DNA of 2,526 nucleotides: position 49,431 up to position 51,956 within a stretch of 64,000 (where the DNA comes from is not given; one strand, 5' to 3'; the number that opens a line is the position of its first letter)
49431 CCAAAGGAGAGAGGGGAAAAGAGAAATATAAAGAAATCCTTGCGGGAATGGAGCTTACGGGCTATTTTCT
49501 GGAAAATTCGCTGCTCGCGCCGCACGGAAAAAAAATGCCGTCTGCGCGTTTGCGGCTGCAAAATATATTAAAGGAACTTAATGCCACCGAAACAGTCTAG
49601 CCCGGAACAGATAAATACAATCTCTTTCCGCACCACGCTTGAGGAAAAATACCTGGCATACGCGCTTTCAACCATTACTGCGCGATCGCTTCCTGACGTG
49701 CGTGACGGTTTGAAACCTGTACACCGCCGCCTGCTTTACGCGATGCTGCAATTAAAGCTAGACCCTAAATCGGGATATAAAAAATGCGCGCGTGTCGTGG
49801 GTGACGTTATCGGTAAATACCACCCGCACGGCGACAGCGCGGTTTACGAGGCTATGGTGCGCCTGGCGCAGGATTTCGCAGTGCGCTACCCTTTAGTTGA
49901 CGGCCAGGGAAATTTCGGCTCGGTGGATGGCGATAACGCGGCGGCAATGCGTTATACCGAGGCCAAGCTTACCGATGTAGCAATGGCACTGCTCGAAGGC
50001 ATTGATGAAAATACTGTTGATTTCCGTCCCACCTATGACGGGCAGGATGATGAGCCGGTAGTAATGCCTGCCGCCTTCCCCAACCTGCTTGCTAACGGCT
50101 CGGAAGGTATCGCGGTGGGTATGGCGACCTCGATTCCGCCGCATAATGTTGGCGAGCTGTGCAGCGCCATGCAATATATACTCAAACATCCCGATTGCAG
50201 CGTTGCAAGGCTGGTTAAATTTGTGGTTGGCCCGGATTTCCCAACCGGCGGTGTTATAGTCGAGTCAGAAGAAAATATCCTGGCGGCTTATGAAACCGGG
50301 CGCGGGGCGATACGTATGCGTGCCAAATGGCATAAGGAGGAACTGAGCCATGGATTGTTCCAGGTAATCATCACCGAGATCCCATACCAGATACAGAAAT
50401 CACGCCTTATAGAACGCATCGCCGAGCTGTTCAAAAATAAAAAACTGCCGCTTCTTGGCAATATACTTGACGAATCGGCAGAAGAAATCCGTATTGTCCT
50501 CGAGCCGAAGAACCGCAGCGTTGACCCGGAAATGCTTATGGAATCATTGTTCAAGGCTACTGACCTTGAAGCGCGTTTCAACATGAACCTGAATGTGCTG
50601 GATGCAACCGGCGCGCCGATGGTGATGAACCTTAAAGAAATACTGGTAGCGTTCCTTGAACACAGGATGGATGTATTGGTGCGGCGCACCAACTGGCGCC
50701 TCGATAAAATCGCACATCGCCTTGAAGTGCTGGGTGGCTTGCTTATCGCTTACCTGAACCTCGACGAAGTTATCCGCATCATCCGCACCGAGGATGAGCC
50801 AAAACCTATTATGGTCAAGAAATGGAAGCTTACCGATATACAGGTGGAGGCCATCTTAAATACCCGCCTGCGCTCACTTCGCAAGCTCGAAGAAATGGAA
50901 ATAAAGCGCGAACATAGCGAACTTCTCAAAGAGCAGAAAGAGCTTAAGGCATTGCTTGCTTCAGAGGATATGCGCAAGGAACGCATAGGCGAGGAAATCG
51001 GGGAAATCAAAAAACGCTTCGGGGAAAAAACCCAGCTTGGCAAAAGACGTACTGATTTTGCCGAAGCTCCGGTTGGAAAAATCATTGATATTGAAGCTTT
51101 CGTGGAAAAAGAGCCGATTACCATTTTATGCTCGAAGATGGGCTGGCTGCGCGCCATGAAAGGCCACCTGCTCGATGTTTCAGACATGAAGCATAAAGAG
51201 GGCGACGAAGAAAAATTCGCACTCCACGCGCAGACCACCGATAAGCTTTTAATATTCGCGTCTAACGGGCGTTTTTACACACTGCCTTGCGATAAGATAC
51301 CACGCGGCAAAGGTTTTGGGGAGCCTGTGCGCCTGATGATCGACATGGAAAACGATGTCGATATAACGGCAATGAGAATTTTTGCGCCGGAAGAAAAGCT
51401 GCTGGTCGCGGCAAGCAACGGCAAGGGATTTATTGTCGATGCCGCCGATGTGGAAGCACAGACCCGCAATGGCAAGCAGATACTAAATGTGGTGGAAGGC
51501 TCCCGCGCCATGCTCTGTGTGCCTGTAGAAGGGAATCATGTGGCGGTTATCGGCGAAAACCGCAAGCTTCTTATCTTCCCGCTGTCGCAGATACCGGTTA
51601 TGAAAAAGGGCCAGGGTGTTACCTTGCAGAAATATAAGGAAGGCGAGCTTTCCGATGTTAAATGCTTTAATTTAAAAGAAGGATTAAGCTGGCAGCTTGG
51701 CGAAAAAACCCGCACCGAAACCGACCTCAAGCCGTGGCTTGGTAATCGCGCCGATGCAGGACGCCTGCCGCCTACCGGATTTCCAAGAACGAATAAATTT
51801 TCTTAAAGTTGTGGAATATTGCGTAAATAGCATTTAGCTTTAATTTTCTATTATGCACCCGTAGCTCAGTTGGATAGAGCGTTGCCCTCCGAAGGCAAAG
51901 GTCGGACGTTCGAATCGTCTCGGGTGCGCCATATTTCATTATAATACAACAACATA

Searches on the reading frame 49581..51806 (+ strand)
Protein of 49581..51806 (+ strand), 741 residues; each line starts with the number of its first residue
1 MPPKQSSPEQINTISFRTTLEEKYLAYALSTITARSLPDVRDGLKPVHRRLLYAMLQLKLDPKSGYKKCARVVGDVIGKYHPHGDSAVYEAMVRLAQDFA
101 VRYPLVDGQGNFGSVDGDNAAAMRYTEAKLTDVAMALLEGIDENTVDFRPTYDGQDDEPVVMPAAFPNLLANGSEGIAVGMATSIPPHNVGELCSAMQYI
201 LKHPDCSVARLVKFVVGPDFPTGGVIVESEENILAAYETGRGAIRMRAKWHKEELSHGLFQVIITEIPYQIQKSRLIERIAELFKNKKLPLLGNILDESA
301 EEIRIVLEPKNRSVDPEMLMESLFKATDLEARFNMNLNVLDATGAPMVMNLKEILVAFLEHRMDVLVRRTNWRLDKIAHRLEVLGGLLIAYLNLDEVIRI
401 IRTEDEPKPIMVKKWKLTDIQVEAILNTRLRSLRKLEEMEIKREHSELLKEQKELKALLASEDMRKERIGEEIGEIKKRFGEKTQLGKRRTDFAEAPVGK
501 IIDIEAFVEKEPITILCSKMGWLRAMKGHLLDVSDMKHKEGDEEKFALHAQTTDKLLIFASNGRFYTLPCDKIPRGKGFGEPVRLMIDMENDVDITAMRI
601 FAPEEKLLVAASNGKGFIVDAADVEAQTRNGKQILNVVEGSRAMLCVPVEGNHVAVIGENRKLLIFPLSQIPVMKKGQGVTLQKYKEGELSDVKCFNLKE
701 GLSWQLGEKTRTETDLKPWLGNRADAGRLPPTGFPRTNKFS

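Call 35: search_protein_families(library=pfam, proteins=[window:49581-51806:+], max_evalue=0.00001)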
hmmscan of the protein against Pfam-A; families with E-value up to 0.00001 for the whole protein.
window:49581-51806:+ (741 aa): 2 families
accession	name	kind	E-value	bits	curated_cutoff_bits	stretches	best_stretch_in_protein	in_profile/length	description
PF00521.26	DNA_topoisoIV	-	5.1e-147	490.7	31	1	35-469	1-427/432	DNA gyrase/topoisomerase IV, subunit A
PF03989.18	DNA_gyraseA_C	-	1.3e-13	50.5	27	0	653-689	2-39/48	DNA gyrase C-terminal domain, beta-propeller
